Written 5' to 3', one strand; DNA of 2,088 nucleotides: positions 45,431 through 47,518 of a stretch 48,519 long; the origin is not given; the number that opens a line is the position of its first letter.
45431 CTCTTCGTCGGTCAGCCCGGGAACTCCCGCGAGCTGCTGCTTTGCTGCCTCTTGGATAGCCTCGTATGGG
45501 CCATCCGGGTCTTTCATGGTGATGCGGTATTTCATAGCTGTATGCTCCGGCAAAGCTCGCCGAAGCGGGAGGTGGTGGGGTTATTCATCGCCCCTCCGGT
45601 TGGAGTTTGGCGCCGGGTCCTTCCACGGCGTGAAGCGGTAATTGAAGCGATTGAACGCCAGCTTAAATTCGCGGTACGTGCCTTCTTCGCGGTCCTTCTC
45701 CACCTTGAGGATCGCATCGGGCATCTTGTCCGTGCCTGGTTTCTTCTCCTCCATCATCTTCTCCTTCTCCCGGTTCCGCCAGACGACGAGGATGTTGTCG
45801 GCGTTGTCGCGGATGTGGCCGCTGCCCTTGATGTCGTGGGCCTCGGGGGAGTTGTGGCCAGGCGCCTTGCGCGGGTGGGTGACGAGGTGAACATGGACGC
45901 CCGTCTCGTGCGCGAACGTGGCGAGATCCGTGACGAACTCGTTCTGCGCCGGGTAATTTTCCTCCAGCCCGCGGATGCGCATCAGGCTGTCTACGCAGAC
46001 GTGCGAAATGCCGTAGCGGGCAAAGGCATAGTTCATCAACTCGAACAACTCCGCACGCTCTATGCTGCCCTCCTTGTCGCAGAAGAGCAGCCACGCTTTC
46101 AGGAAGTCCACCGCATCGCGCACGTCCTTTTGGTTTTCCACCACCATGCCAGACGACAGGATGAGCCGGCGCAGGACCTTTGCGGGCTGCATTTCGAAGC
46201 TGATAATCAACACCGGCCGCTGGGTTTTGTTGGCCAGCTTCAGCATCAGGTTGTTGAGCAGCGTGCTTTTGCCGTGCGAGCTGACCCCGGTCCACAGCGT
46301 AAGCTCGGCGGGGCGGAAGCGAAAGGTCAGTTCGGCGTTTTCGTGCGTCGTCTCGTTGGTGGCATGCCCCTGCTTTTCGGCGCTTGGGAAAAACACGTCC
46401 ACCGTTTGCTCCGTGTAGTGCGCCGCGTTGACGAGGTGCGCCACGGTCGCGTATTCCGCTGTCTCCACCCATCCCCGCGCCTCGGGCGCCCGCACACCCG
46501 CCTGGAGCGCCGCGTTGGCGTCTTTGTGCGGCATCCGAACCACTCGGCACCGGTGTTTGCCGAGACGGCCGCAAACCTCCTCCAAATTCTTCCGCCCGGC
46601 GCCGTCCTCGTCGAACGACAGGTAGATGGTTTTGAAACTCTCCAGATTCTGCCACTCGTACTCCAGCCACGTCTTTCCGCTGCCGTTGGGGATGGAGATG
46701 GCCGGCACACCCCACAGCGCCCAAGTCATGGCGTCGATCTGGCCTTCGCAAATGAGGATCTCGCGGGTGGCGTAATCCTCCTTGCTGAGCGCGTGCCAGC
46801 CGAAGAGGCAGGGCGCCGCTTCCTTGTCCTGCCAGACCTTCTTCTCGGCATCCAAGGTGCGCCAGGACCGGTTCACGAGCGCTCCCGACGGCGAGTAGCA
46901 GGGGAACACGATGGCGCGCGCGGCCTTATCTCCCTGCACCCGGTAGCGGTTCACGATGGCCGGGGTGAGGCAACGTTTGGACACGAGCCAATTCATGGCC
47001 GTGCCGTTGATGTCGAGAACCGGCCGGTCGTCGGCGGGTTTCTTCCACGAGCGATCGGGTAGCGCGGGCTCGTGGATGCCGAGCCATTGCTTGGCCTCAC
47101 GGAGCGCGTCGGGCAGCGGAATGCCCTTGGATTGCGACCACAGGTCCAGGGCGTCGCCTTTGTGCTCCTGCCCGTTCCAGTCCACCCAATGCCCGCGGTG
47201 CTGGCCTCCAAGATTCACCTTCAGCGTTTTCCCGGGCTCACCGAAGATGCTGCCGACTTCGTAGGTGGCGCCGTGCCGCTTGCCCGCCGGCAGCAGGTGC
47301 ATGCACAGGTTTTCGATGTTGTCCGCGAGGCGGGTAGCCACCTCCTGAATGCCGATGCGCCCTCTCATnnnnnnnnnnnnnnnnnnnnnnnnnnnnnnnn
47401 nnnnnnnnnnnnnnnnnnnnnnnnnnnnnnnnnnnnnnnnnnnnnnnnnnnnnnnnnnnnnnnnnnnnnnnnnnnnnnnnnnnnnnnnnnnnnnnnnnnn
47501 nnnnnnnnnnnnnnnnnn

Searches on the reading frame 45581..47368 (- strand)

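Call 73: search_protein_families(library=phrogs, proteins=[window:45581-47368:-], max_evalue=0.001)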
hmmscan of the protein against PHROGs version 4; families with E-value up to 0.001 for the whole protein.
window:45581-47368:- (595 aa): 11 families
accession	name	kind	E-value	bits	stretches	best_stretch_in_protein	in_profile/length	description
phrog_239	-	DNA, RNA and nucleotide metabolism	2.8e-98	331.8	1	8-584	11-601/801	DNA primase/helicase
phrog_5482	-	unknown function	1.1e-41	143.7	1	343-579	39-296/341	-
phrog_19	-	DNA, RNA and nucleotide metabolism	2.7e-24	87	1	350-587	349-586/621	DnaB-like replicative helicase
phrog_47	-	DNA, RNA and nucleotide metabolism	1.1e-13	51.7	1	49-289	67-323/947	DNA primase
phrog_243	-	DNA, RNA and nucleotide metabolism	7.6e-12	45.7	1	347-537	28-230/273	DnaB-like replicative helicase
phrog_849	-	DNA, RNA and nucleotide metabolism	2.2e-11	44.4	1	130-289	155-329/435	DNA primase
phrog_18375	-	DNA, RNA and nucleotide metabolism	3.8e-10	39.7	1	463-538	506-583/644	DNA primase/helicase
phrog_510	-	DNA, RNA and nucleotide metabolism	1.7e-09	38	1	57-475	64-504/667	DNA primase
phrog_13004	-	unknown function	3.3e-05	23.9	1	8-98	10-90/363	-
phrog_6444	-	DNA, RNA and nucleotide metabolism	8.6e-05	22.5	1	151-269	202-326/577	DNA primase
phrog_23248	-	DNA, RNA and nucleotide metabolism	0.00033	21.5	1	512-549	2-38/111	DNA primase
